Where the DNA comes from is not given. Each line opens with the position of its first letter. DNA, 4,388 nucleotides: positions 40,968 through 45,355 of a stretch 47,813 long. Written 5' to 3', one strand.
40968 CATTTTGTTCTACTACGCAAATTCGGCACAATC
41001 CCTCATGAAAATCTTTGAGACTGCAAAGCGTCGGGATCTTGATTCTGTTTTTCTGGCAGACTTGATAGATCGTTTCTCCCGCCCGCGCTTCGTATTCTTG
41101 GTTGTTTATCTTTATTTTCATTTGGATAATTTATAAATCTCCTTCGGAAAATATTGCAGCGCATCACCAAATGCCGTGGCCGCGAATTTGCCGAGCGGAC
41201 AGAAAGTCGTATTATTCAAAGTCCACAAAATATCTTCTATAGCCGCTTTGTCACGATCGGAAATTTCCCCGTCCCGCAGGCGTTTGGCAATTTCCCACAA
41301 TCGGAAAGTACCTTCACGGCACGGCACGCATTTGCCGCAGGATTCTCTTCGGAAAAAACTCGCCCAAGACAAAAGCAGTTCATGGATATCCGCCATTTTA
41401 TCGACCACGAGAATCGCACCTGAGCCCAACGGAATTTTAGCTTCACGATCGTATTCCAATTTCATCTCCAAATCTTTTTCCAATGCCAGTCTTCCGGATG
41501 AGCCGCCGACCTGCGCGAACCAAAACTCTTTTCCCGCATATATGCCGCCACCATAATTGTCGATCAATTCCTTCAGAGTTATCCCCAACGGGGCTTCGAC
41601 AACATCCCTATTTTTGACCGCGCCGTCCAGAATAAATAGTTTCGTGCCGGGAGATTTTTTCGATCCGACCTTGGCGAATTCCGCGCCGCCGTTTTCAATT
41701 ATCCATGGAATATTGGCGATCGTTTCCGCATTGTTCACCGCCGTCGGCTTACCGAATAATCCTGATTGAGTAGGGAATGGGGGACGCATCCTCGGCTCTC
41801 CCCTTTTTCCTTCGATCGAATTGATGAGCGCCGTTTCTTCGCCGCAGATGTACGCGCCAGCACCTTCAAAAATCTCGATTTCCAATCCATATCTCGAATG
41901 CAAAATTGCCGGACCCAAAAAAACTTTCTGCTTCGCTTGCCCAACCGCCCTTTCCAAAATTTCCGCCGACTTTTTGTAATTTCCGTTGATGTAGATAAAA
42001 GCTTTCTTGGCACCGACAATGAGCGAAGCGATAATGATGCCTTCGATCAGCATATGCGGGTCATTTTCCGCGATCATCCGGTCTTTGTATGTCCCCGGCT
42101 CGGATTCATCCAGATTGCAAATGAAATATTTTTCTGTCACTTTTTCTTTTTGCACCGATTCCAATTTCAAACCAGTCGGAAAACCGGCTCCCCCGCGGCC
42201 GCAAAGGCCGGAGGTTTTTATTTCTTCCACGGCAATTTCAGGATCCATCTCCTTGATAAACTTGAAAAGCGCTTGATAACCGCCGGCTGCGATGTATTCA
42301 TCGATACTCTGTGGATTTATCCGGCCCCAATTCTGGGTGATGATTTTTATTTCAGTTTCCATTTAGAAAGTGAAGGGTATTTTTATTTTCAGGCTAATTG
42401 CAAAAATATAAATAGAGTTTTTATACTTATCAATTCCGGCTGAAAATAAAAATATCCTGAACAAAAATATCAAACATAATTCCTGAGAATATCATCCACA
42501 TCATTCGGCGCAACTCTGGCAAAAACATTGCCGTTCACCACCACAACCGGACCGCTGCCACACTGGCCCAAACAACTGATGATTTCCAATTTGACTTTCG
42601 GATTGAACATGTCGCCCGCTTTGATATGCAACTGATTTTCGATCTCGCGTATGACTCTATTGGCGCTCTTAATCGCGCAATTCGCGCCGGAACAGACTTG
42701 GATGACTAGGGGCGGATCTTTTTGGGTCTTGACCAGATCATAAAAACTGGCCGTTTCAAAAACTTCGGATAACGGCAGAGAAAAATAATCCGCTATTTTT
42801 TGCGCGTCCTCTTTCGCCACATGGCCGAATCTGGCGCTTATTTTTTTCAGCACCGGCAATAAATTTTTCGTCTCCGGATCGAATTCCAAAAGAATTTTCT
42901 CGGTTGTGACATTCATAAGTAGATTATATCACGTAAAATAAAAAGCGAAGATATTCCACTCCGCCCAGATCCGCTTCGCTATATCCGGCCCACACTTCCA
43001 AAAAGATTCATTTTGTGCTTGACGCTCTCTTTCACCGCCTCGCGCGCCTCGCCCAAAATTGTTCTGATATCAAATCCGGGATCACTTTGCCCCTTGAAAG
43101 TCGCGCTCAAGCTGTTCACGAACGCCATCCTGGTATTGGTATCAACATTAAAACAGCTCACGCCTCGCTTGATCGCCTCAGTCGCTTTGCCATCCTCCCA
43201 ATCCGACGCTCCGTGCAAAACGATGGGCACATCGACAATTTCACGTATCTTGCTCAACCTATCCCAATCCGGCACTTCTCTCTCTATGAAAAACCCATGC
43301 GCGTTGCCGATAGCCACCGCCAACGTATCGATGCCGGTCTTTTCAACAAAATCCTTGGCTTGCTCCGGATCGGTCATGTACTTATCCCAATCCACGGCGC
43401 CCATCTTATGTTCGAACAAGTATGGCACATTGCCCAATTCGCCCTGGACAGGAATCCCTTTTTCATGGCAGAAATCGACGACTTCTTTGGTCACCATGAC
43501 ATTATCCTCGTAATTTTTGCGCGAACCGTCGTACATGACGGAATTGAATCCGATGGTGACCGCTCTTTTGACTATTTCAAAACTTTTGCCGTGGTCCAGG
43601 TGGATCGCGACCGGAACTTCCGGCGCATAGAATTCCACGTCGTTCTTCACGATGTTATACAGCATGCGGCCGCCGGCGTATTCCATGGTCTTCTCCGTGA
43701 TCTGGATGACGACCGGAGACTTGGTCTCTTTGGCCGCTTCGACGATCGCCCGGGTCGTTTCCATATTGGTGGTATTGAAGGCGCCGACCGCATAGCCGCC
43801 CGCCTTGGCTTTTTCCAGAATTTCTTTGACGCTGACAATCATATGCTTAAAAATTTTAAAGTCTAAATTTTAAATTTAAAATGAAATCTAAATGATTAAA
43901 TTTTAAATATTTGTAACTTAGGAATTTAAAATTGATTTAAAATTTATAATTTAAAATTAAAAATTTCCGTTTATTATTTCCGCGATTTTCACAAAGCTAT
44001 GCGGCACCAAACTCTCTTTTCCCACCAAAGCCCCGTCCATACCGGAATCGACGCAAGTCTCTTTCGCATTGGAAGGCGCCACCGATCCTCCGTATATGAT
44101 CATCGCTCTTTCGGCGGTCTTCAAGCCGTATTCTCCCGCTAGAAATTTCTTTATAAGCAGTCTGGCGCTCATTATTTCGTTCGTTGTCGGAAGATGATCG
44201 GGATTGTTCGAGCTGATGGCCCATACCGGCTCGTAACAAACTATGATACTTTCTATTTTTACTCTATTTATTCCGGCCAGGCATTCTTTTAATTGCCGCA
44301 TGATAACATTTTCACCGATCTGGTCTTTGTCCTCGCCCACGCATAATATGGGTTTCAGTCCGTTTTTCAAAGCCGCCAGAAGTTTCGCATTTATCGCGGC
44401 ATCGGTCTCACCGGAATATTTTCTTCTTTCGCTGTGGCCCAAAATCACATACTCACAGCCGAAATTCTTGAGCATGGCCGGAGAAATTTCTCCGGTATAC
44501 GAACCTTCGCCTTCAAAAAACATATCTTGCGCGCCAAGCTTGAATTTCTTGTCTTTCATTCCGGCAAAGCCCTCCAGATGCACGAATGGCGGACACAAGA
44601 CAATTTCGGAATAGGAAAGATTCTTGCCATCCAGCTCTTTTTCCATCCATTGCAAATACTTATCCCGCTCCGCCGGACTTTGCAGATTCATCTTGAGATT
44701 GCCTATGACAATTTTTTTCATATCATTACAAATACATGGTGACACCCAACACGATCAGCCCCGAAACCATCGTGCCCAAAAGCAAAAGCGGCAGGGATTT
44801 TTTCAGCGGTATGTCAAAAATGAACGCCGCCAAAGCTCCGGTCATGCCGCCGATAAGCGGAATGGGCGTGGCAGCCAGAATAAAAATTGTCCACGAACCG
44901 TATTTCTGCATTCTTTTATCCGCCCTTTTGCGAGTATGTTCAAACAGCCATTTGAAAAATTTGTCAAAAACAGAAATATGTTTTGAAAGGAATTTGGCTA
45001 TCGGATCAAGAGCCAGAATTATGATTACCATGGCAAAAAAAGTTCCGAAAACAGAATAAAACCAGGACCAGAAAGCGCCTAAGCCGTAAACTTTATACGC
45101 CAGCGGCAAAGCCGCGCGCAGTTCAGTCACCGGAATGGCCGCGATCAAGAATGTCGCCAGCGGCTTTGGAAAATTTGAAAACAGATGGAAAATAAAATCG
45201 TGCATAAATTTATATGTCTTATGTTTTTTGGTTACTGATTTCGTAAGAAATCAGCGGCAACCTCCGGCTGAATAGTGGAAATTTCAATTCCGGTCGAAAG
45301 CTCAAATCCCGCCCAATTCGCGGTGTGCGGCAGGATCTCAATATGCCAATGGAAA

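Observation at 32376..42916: Chimeric hydrogenase locus: a group-3 [NiFe] catalytic pair wired to a HydABC-type (NuoE/NuoF/HydA-like) module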

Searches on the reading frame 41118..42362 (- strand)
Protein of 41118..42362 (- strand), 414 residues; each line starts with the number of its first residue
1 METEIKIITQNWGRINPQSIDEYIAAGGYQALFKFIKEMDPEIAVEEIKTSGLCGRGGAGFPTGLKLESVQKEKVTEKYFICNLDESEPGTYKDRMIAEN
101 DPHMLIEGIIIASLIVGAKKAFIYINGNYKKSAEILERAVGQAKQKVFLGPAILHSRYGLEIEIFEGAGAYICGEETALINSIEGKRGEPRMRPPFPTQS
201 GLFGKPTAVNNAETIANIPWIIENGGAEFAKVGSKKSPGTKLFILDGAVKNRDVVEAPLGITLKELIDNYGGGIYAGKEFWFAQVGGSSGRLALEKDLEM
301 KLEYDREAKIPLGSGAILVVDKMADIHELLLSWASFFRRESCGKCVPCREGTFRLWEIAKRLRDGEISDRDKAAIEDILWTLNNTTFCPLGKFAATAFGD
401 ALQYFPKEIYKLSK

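Call 3: search_protein_families(library=pfam, proteins=[window:41118-42362:-])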
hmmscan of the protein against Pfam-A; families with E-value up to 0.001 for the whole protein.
window:41118-42362:- (414 aa): 2 families
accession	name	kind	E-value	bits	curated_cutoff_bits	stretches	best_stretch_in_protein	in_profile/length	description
PF01512.22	Complex1_51K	-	2.1e-47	161.2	31.2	1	48-219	1-149/150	Nuo51 FMN-binding domain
PF10589.14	NADH_4Fe-4S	-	4.2e-22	78.3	23.5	1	330-409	3-82/85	NADH-ubiquinone oxidoreductase-F iron-sulfur binding region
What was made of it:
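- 41118..42362 (-): NuoF/HydB-like FMN- and NADH-binding subunit with one [4Fe-4S]. Core only (414 aa), non-bifurcating type. PF01512 plus PF10589 only (call 3).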

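Call 36: search_solved_structures(query=window:41118-42362:-, max_evalue=1e-20, show_alignments=1)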
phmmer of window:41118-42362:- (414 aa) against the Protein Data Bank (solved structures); distinct sequences matched with E-value up to 1e-20: 61 (the best 60 are shown).
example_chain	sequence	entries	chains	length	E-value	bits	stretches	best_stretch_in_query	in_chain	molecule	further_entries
9bov_B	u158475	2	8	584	2.7e-116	391.9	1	2-408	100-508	NADH dehydrogenase (Quinone)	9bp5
7t2r_B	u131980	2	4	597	8e-114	383.7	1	6-408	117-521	NiFe hydrogenase subunit B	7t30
8oh5_B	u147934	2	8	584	6.7e-112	377.4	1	4-408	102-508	NAD-reducing hydrogenase subunit HoxF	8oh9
9n5u_B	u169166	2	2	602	4.7e-109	368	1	5-408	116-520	NfnB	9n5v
7q4v_B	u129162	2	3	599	1.3e-108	366.5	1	6-408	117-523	Iron hydrogenase HydB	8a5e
7p5h_B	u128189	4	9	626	2.3e-108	365.8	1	13-408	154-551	Fe-hydrogenase, subunit beta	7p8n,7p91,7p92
7q4w_B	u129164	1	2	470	2.2e-104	352.7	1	20-408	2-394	Iron hydrogenase HydB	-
6q9c_B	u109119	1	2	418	5.5e-104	351.3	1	3-411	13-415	NADH-quinone oxidoreductase subunit F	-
7q5y_C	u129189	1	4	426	5.7e-104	351.3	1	3-411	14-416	NADH-quinone oxidoreductase subunit F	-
6hl2_B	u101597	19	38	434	6.1e-104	351.2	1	3-411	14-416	NADH-quinone oxidoreductase subunit F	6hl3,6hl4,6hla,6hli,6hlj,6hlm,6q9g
9fii_B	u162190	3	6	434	2.1e-103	349.4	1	3-411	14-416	NADH-quinone oxidoreductase subunit F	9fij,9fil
6q9k_B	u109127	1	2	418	2.6e-103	349.1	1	3-411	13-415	NADH-quinone oxidoreductase subunit F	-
6r7p_B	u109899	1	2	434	2.9e-103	349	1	3-411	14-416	NADH-quinone oxidoreductase subunit F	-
9fdj_B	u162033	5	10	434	7.1e-103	347.7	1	3-411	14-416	NADH-quinone oxidoreductase subunit F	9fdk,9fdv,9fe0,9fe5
9fe7_B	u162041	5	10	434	1.1e-102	347.1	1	3-411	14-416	NADH-quinone oxidoreductase subunit F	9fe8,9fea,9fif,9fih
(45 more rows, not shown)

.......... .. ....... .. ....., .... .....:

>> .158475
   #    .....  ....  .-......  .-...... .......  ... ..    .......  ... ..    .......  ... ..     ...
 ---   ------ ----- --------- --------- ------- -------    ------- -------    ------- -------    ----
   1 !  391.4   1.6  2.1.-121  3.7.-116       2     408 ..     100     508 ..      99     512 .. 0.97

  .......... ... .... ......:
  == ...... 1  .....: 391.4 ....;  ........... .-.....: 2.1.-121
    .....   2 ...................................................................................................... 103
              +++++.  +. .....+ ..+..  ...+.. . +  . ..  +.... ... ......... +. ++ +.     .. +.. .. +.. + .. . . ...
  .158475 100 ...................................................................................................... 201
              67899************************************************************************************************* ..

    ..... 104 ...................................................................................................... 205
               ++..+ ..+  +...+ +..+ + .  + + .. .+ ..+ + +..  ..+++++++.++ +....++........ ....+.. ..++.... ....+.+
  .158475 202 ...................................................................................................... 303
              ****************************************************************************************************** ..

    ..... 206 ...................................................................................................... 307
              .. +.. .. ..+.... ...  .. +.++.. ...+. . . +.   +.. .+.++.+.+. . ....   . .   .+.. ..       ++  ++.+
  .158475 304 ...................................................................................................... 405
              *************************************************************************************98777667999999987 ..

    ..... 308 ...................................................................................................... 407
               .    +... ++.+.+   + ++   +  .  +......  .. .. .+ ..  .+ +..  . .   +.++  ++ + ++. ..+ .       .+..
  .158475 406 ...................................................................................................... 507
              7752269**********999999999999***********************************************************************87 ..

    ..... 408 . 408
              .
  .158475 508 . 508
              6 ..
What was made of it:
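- NuoF's closest solved relatives are Bfu-type B subunits (9bov_B at 392 bits, 7t2r_B at 384 bits; call 36).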

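Call 47: search_protein_families(library=ncbifam, proteins=[window:41118-42362:-], max_evalue=0.001)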
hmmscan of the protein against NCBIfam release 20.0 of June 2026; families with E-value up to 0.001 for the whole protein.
window:41118-42362:- (414 aa): 6 families
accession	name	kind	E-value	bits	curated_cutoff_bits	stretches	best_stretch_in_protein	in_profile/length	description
TIGR01959.1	nuoF_fam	equivalog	2.4e-136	454.4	558.65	1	9-409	3-406/410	NADH-quinone oxidoreductase subunit NuoF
NF010120.0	PRK13596.1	equivalog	2.2e-112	375.8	389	1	11-410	11-414/433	NADH-quinone oxidoreductase subunit NuoF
NF008436.0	PRK11278.1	equivalog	2.6e-99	333.1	749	1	17-409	24-422/448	NADH-quinone oxidoreductase subunit NuoF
TIGR04481.1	PR_assoc_PrdC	equivalog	1.1e-15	57.4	490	1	36-272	68-270/425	proline reductase-associated electron transfer protein PrdC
TIGR01945.1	rnfC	subfamily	3.4e-14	52.2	245.95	1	34-148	114-226/435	RnfABCDGE type electron transport complex subunit C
NF003454.1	PRK05035.1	equivalog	6.1e-13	48.1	345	1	36-147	118-226/556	electron transport complex subunit RsxC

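Call 52: search_solved_structures(query=window:41118-42362:-, max_evalue=1e-112, show_alignments=2)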
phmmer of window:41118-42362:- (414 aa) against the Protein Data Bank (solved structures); distinct sequences matched with E-value up to 1e-112: 2.
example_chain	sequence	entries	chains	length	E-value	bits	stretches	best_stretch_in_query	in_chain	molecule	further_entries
9bov_B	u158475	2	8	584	2.7e-116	391.9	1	2-408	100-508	NADH dehydrogenase (Quinone)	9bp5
7t2r_B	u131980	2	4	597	8e-114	383.7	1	6-408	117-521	NiFe hydrogenase subunit B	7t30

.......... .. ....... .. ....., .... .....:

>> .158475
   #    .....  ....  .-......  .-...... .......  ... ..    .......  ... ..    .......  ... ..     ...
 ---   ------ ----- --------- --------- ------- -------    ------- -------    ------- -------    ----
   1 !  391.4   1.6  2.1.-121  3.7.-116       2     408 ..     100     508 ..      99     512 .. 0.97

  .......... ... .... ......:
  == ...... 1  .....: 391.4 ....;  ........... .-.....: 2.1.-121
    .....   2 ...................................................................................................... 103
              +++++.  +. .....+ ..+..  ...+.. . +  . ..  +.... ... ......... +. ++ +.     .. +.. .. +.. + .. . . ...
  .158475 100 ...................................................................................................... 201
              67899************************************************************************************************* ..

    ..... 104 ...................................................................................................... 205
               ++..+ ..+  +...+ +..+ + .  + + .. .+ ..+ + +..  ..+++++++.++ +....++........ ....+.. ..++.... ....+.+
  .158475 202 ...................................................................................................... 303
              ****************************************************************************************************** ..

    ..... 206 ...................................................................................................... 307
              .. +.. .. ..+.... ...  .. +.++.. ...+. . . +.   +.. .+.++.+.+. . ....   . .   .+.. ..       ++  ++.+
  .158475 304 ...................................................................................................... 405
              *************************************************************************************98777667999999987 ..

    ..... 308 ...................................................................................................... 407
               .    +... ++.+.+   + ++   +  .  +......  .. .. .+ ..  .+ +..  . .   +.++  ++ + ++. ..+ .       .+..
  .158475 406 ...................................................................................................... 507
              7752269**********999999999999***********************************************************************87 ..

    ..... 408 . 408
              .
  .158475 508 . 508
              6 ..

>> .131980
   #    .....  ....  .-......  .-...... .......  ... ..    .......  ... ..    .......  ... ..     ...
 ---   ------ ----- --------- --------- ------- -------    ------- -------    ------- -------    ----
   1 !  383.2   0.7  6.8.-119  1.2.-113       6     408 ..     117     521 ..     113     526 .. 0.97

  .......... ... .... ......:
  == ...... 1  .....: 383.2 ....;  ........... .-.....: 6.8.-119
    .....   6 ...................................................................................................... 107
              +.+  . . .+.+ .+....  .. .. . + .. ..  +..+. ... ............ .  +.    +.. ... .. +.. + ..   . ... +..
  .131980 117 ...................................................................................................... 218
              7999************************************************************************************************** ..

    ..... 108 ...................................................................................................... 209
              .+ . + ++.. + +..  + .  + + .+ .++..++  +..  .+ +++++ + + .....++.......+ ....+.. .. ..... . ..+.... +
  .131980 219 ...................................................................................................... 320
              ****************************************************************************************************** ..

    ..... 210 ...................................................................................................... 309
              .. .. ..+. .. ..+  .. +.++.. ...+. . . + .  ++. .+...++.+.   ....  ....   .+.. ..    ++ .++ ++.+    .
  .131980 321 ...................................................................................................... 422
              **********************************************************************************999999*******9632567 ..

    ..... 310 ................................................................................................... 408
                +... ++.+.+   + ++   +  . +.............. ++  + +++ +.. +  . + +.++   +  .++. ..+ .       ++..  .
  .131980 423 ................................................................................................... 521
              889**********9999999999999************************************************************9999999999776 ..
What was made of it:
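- On NiFe-HydABCSL / Bfu family (electron-bifurcating): It aligns to residues 117-521 of the 597-aa A. mobile HydB (calls 3, 36, 52).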

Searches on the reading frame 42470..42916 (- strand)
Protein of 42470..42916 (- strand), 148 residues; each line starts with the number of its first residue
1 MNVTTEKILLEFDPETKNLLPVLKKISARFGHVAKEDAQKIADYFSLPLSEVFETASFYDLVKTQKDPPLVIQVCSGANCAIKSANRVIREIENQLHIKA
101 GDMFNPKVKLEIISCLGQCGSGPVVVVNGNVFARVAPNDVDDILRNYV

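Call 3: search_protein_families(library=pfam, proteins=[window:42470-42916:-])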
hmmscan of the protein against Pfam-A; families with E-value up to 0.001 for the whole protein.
window:42470-42916:- (148 aa): 1 family
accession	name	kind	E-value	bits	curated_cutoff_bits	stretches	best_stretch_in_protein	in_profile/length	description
PF01257.25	2Fe-2S_thioredx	-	1e-30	106.9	24.8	1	7-147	3-144/145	Thioredoxin-like [2Fe-2S] ferredoxin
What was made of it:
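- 42470..42916 (-): NuoE/HydC/HoxE-like thioredoxin-fold [2Fe-2S] subunit (148 aa). PF01257, E=1e-30 (call 3).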

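Call 47: search_protein_families(library=ncbifam, proteins=[window:42470-42916:-], max_evalue=0.001)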
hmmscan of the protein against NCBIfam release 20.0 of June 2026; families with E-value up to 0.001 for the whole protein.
window:42470-42916:- (148 aa): 11 families
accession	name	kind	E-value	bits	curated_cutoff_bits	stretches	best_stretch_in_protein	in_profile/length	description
TIGR01958.1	nuoE_fam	subfamily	1.4e-25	90.1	142.4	1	13-147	10-147/148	NADH-quinone oxidoreductase subunit NuoE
NF005722.0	PRK07539.1-2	equivalog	4.3e-25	88.6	141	1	12-147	20-156/157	NADH-quinone oxidoreductase subunit NuoE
NF005747.0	PRK07571.1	equivalog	3.3e-24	85.5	224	1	15-146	35-167/173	bidirectional hydrogenase complex protein HoxE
NF004638.0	PRK05988.1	equivalog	1.7e-22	79.9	198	1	5-146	14-156/159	formate dehydrogenase subunit gamma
NF005725.0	PRK07539.1-5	equivalog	1.5e-20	73.6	220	1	8-147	28-171/174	NADH-quinone oxidoreductase subunit NuoE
NF005721.0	PRK07539.1-1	equivalog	1.6e-16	60.5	308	1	9-144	38-174/292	NADH-quinone oxidoreductase subunit NuoE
NF005723.0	PRK07539.1-3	equivalog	1.2e-13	51.2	226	1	23-145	30-154/158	NADH-quinone oxidoreductase subunit NuoE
NF005724.0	PRK07539.1-4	equivalog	1.2e-11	44.9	280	1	18-146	41-171/240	NADH-quinone oxidoreductase subunit NuoE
NF009040.0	PRK12373.1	equivalog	2.6e-09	37.3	514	1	19-145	39-167/400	NADH-quinone oxidoreductase subunit E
NF041612.1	fdxn_Clost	equivalog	0.00071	20.1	150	0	99-147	41-90/102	2Fe-2S ferredoxin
NF041613.1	fdxn_Azotob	equivalog_domain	0.001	19.3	195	0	79-146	23-89/107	2Fe-2S ferredoxin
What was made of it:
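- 42470..42916 (-): NCBIfam nuoE_fam and HoxE match below cut-off (call 47).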

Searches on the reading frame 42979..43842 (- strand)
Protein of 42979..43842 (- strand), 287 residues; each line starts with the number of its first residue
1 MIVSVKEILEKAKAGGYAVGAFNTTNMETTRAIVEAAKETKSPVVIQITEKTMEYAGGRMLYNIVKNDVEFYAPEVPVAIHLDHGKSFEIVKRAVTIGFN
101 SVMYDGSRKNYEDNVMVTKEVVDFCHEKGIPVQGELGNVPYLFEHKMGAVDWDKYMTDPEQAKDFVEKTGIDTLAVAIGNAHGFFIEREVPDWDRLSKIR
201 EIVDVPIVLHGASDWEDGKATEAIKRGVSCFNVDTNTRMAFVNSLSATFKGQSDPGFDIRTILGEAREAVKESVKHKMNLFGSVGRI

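Call 3: search_protein_families(library=pfam, proteins=[window:42979-43842:-])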
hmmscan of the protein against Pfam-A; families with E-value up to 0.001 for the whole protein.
window:42979-43842:- (287 aa): 1 family
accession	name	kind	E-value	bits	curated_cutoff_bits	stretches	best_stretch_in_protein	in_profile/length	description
PF01116.26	F_bP_aldolase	-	1.9e-91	306.9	25.5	1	3-286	1-277/277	Fructose-bisphosphate aldolase class-II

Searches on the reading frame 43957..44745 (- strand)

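Call 4: search_protein_families(library=pfam, proteins=[window:43957-44745:-])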
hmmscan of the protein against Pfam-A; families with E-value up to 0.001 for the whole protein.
window:43957-44745:- (262 aa): 1 family
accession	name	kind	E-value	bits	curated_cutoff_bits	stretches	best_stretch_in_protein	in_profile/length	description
PF00121.24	TIM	-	5.1e-70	236.2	20.1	1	11-257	1-244/245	Triosephosphate isomerase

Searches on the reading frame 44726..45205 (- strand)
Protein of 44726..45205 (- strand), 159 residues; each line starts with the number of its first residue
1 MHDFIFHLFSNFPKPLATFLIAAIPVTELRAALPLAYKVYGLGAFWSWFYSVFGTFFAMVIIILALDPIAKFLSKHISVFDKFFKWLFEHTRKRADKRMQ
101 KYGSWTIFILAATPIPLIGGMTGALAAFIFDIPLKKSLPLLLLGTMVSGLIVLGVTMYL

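Call 4: search_protein_families(library=pfam, proteins=[window:44726-45205:-])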
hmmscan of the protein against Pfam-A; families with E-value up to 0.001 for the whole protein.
window:44726-45205:- (159 aa): 1 family
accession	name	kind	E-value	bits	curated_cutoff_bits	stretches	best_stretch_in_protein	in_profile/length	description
PF06695.16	Sm_multidrug_ex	-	1.3e-24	87.6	30.7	1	28-151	1-121/121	Putative small multi-drug export protein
